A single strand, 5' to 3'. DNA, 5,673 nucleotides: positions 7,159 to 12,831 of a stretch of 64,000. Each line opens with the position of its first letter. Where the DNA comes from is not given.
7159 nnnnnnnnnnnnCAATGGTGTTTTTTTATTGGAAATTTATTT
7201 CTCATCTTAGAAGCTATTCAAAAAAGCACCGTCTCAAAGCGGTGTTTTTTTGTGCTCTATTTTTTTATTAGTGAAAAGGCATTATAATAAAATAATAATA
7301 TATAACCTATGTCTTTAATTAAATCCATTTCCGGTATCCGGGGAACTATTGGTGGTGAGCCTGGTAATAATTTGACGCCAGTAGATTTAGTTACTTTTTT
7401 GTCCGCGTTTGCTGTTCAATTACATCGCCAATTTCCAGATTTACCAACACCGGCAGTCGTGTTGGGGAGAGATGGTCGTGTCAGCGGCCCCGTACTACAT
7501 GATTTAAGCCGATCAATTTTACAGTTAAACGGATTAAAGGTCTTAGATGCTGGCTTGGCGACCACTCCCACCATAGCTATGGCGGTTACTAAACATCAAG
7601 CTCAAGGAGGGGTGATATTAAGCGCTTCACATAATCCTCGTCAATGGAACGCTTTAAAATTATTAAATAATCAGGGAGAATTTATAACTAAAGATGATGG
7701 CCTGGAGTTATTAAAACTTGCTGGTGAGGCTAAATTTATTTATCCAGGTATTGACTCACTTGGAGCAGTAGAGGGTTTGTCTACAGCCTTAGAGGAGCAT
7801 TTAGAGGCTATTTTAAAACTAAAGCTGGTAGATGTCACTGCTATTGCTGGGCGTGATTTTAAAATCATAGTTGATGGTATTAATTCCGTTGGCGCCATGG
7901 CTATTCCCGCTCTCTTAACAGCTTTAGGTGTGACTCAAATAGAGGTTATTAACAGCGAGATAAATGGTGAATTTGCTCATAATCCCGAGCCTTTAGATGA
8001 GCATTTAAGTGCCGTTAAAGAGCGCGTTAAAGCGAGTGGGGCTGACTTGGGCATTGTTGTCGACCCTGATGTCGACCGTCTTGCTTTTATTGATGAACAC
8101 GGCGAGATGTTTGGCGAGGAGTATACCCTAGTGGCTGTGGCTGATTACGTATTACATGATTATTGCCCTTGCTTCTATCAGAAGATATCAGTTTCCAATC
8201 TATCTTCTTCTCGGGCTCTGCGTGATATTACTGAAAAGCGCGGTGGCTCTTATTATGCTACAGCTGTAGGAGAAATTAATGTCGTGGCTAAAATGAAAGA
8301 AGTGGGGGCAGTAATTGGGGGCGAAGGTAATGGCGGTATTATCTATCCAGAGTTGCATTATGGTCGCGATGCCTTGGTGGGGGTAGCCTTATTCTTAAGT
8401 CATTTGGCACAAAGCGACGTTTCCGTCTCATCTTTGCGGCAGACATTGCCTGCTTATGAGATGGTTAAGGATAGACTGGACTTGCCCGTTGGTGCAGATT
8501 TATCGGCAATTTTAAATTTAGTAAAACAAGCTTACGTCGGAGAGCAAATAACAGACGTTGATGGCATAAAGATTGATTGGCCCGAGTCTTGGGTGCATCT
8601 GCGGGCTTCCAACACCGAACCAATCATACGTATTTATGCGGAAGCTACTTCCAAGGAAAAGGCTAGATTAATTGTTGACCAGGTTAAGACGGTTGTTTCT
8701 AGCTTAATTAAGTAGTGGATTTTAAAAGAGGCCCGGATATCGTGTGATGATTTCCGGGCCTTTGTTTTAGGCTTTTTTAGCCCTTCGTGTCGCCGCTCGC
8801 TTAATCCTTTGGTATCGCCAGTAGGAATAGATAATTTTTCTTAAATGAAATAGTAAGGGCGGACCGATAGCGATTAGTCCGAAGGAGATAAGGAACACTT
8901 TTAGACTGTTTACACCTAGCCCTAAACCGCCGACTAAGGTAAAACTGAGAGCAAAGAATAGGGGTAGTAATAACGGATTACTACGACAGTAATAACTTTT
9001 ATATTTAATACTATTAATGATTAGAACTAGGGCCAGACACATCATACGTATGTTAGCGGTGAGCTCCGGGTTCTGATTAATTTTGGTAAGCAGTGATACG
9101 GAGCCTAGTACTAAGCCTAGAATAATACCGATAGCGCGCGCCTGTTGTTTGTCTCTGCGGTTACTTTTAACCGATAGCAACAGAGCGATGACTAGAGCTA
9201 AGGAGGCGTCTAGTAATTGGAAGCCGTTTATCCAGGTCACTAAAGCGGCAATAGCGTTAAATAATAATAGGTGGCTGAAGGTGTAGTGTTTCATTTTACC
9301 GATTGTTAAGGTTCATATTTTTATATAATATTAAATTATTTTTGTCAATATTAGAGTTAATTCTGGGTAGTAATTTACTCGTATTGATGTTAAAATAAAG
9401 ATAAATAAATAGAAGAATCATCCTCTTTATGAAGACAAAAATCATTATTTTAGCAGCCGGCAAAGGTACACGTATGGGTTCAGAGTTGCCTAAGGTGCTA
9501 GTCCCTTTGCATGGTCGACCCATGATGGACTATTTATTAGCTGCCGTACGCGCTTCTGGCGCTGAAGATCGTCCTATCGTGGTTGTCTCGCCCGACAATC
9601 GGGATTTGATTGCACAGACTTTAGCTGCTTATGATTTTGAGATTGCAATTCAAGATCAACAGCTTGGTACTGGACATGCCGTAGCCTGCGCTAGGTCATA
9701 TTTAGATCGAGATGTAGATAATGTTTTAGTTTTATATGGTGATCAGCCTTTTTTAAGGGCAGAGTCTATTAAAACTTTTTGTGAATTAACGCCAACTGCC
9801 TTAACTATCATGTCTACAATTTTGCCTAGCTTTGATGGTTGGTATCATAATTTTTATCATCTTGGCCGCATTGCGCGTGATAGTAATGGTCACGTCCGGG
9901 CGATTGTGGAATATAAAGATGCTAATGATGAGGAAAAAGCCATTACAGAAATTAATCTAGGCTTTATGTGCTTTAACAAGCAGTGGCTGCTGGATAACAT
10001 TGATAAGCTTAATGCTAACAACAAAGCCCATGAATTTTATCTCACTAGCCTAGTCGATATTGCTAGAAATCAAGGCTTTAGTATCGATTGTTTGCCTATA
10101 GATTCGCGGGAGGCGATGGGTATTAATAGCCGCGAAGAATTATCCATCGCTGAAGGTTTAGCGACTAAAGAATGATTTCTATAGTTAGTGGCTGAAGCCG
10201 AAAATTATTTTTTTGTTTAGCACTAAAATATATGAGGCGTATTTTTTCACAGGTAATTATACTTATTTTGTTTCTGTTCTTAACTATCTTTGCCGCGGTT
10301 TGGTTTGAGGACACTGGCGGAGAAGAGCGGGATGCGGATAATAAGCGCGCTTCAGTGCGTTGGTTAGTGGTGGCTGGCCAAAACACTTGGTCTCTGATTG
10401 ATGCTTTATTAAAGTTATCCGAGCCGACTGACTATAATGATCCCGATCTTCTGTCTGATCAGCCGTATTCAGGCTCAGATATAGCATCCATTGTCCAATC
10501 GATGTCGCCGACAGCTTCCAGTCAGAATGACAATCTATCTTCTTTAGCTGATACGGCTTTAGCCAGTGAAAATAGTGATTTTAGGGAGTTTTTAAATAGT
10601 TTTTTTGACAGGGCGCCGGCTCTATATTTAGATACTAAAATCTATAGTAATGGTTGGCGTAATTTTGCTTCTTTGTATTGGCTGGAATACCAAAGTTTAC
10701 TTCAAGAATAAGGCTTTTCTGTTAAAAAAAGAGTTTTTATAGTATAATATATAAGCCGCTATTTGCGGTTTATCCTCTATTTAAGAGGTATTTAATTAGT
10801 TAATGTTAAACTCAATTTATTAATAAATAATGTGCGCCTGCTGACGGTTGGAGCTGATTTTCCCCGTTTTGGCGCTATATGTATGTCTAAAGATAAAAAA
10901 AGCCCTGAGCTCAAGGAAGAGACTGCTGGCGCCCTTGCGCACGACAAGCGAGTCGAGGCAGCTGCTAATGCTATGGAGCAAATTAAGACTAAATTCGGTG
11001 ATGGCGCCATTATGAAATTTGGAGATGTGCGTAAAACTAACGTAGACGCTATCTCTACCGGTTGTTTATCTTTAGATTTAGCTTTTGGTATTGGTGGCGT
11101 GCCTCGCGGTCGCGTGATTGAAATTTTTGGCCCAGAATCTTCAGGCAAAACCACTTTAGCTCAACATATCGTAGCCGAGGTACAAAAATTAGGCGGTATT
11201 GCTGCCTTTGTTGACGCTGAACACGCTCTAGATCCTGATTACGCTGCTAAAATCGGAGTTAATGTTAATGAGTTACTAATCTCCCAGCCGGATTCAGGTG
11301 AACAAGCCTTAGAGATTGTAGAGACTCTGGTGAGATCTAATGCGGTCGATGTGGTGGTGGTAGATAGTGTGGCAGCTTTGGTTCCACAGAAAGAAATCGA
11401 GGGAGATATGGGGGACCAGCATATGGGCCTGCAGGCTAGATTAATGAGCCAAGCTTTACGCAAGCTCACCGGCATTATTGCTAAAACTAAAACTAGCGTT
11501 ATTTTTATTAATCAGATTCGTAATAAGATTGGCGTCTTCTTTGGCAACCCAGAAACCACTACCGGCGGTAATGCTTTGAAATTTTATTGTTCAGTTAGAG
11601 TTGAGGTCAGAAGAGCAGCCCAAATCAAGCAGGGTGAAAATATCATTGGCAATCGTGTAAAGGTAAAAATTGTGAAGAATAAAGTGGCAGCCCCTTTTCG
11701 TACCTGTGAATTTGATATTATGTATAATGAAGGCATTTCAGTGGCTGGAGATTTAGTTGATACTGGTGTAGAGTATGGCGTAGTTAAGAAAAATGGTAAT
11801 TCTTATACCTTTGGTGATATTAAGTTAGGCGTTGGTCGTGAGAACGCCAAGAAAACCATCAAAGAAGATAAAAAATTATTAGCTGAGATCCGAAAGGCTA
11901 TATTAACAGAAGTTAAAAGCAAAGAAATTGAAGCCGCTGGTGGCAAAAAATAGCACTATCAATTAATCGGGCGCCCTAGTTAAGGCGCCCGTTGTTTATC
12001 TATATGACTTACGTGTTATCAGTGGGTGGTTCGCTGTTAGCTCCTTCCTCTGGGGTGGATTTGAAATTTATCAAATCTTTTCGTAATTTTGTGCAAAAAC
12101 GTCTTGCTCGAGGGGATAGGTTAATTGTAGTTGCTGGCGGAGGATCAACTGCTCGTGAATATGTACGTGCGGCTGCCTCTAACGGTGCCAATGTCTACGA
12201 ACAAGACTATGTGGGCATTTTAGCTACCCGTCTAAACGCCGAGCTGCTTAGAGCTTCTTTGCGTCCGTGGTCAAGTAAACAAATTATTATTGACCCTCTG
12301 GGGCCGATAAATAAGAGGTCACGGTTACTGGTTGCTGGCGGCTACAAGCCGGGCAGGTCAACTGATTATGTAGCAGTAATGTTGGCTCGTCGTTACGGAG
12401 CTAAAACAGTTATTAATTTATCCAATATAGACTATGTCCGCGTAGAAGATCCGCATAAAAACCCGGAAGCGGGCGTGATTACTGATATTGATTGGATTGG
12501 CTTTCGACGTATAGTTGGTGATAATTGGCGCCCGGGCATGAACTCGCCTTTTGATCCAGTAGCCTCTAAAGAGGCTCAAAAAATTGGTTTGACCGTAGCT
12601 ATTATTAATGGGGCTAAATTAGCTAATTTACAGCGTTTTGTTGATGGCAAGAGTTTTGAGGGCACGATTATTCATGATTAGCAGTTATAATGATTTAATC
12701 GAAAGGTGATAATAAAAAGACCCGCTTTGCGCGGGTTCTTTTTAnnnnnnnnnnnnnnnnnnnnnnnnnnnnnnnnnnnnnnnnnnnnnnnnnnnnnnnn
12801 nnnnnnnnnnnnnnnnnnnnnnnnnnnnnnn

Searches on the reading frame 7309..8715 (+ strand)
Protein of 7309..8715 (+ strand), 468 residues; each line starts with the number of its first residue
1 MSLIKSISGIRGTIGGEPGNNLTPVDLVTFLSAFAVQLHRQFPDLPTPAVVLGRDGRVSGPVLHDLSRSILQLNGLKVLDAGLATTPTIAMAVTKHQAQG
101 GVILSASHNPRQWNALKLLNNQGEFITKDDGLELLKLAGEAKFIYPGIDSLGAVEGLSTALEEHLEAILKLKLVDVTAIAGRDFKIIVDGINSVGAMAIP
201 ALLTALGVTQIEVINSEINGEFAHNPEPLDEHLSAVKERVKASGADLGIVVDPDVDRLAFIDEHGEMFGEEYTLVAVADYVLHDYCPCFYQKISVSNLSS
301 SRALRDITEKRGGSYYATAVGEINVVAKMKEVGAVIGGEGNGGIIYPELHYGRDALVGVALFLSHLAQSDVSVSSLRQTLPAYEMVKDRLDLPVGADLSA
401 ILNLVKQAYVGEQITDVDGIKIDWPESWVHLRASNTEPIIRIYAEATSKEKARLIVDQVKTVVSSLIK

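Call 28: search_protein_families(library=pfam, proteins=[window:7309-8715:+], max_evalue=0.001)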
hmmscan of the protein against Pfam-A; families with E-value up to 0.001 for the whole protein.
window:7309-8715:+ (468 aa): 4 families
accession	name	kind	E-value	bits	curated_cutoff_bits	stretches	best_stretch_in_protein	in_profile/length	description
PF02878.22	PGM_PMM_I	-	8e-25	87.6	22.5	1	8-134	7-127/138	Phosphoglucomutase/phosphomannomutase, alpha/beta/alpha domain I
PF02879.22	PGM_PMM_II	-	6.6e-22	78.4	29.3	1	172-265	9-103/103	Phosphoglucomutase/phosphomannomutase, alpha/beta/alpha domain II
PF02880.22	PGM_PMM_III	-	3.1e-18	66.4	20.7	1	293-380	24-111/115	Phosphoglucomutase/phosphomannomutase, alpha/beta/alpha domain III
PF00408.26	PGM_PMM_IV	-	1.1e-09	38.6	23.1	1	416-460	22-66/68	Phosphoglucomutase/phosphomannomutase, C-terminal domain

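Call 32: search_protein_families(library=ncbifam, proteins=[window:7309-8715:+], max_evalue=0.001)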
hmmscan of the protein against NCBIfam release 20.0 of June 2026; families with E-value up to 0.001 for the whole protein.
window:7309-8715:+ (468 aa): 7 families
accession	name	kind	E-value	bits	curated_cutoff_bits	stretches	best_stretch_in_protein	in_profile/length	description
TIGR03990.1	Arch_GlmM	equivalog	1.6e-138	462.3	439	1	4-462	3-443/444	phosphoglucosamine mutase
TIGR01455.1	glmM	equivalog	3.2e-52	177.7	447.55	1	9-464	5-441/442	phosphoglucosamine mutase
NF007088.0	PRK09542.1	equivalog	3.9e-51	174.5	618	1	28-464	30-454/456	phosphomannomutase/phosphoglucomutase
NF046027.1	PhglucPhmanMutPgmG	equivalog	2.8e-49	168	600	1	19-460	20-447/460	phosphoglucomutase/phosphomannomutase PgmG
NF011943.0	PRK15414.1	subfamily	6e-28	98.1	801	1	49-464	40-452/456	phosphomannomutase CpsG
NF005737.0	PRK07564.1-1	equivalog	8.1e-12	44.5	378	1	30-110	33-116/543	alpha-D-glucose phosphate-specific phosphoglucomutase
TIGR01132.1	pgm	equivalog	0.00027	19.5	778.05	0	416-467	493-545/546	phosphoglucomutase (alpha-D-glucose-1,6-bisphosphate-dependent)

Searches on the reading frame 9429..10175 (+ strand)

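Call 28: search_protein_families(library=pfam, proteins=[window:9429-10175:+], max_evalue=0.001)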
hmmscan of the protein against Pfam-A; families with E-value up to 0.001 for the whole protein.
window:9429-10175:+ (248 aa): 4 families
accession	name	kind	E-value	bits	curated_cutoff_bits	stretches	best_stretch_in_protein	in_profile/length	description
PF12804.13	NTP_transf_3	-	1.3e-22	81.1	27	1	6-120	2-110/160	MobA-like NTP transferase domain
PF00483.29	NTP_transferase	-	2.2e-14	54.1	21.2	1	5-206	2-204/245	Nucleotidyl transferase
PF01128.25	IspD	-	9.9e-12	45.5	27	1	5-125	3-121/221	2-C-methyl-D-erythritol 4-phosphate cytidylyltransferase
PF02348.25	CTP_transf_3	-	2.2e-08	34.6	22.6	1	21-118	15-111/217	Cytidylyltransferase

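Call 32: search_protein_families(library=ncbifam, proteins=[window:9429-10175:+], max_evalue=0.001)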
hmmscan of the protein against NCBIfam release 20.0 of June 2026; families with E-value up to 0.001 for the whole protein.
window:9429-10175:+ (248 aa): 39 families (the best 25 are shown)
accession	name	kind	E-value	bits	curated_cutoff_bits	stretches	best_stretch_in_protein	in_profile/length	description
TIGR01173.1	glmU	equivalog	1e-60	205.9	366.85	1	4-243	2-234/452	bifunctional UDP-N-acetylglucosamine diphosphorylase/glucosamine-1-phosphate N-acetyltransferase GlmU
NF010935.0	PRK14355.1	equivalog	4.6e-59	200.2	718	1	4-241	5-238/459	bifunctional UDP-N-acetylglucosamine diphosphorylase/glucosamine-1-phosphate N-acetyltransferase GlmU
NF010934.1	PRK14354.1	equivalog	1.8e-58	198.2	450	1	5-244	2-235/447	bifunctional UDP-N-acetylglucosamine diphosphorylase/glucosamine-1-phosphate N-acetyltransferase GlmU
NF010933.0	PRK14353.1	equivalog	3.8e-57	193.9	505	1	3-244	6-241/453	bifunctional UDP-N-acetylglucosamine diphosphorylase/glucosamine-1-phosphate N-acetyltransferase GlmU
NF010932.0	PRK14352.1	equivalog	9.1e-52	176.3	611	1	2-241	6-243/488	bifunctional UDP-N-acetylglucosamine diphosphorylase/glucosamine-1-phosphate N-acetyltransferase GlmU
NF010938.0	PRK14358.1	equivalog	5.1e-46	157.2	500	1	4-242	9-241/481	bifunctional N-acetylglucosamine-1-phosphate uridyltransferase/glucosamine-1-phosphate acetyltransferase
NF010937.0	PRK14357.1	equivalog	1.5e-45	155.9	658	1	4-243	2-227/448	bifunctional UDP-N-acetylglucosamine diphosphorylase/glucosamine-1-phosphate N-acetyltransferase GlmU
NF006986.0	PRK09451.1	equivalog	1.3e-44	152.8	725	1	3-242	6-236/456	bifunctional UDP-N-acetylglucosamine diphosphorylase/glucosamine-1-phosphate N-acetyltransferase GlmU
NF010936.0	PRK14356.1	equivalog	2e-44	152.3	666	1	3-245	6-243/456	bifunctional UDP-N-acetylglucosamine diphosphorylase/glucosamine-1-phosphate N-acetyltransferase GlmU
NF010939.0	PRK14359.1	equivalog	1.8e-43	148.7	592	1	1-246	1-234/430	bifunctional UDP-N-acetylglucosamine diphosphorylase/glucosamine-1-phosphate N-acetyltransferase GlmU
NF010940.0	PRK14360.1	equivalog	4e-43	147.6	602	1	4-243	3-234/452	bifunctional UDP-N-acetylglucosamine diphosphorylase/glucosamine-1-phosphate N-acetyltransferase GlmU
TIGR03992.1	Arch_glmU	subfamily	7.1e-22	77.8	292.1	1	4-216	2-200/393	bifunctional sugar-1-phosphate nucleotidylyltransferase/acetyltransferase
TIGR03310.1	matur_MocA_YgfJ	equivalog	1.2e-14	54.7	186.45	1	5-120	2-114/188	molybdenum cofactor cytidylyltransferase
NF041173.1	Sug_nt_acttase_Thmprot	equivalog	1.1e-12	47.7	600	1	4-211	2-195/405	bifunctional sugar-1-phosphate nucleotidylyltransferase/acetyltransferase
NF001186.0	PRK00155.2-3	equivalog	1.2e-12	47.8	253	1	1-120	3-123/224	2-C-methyl-D-erythritol 4-phosphate cytidylyltransferase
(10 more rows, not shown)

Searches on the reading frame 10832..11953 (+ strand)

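Call 28: search_protein_families(library=pfam, proteins=[window:10832-11953:+], max_evalue=0.001)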
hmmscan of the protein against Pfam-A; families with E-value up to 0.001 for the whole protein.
window:10832-11953:+ (373 aa): 9 families
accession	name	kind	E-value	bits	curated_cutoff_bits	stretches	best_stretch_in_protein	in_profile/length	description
PF00154.27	RecA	-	1.4e-135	451.2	27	1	45-303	4-262/262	recA bacterial DNA recombination protein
PF21096.2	RecA_C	-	1.3e-14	54.4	27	1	306-360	1-55/57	RecA C-terminal domain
PF08423.17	Rad51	-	1.4e-08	34.8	22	1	69-263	3-213/244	Rad51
PF06745.19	ATPase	-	1.9e-07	31.1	26.6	1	75-130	2-57/231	KaiC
PF01637.24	ATPase_2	-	2.8e-05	24.5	33.2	1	95-181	22-79/225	ATPase domain predominantly from Archaea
PF02283.22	CobU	-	0.00016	21.7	27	1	98-227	3-122/168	Cobinamide kinase / cobinamide phosphate guanyltransferase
PF13481.12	AAA_25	-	0.00019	21.6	27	0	90-118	30-58/195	AAA domain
PF00004.35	AAA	-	0.00065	20.6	21.2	0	98-209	3-93/131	ATPase family associated with various cellular activities (AAA)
PF13479.12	AAA_24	-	0.0008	19.7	27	0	95-185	4-78/195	AAA domain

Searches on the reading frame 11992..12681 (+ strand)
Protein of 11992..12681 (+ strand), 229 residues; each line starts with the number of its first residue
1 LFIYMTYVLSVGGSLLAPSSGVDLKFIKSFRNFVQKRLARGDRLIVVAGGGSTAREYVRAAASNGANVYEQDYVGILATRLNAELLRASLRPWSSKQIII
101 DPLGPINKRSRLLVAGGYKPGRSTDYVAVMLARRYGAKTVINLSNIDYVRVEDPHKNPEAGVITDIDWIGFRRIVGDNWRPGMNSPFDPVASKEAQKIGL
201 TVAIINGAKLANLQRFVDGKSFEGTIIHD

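Call 28: search_protein_families(library=pfam, proteins=[window:11992-12681:+], max_evalue=0.001)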
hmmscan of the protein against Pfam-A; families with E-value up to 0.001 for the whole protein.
window:11992-12681:+ (229 aa): 1 family
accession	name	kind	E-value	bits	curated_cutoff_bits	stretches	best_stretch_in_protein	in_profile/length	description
PF00696.33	AA_kinase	-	1.5e-23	84.2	24.9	1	5-206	1-234/234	Amino acid kinase family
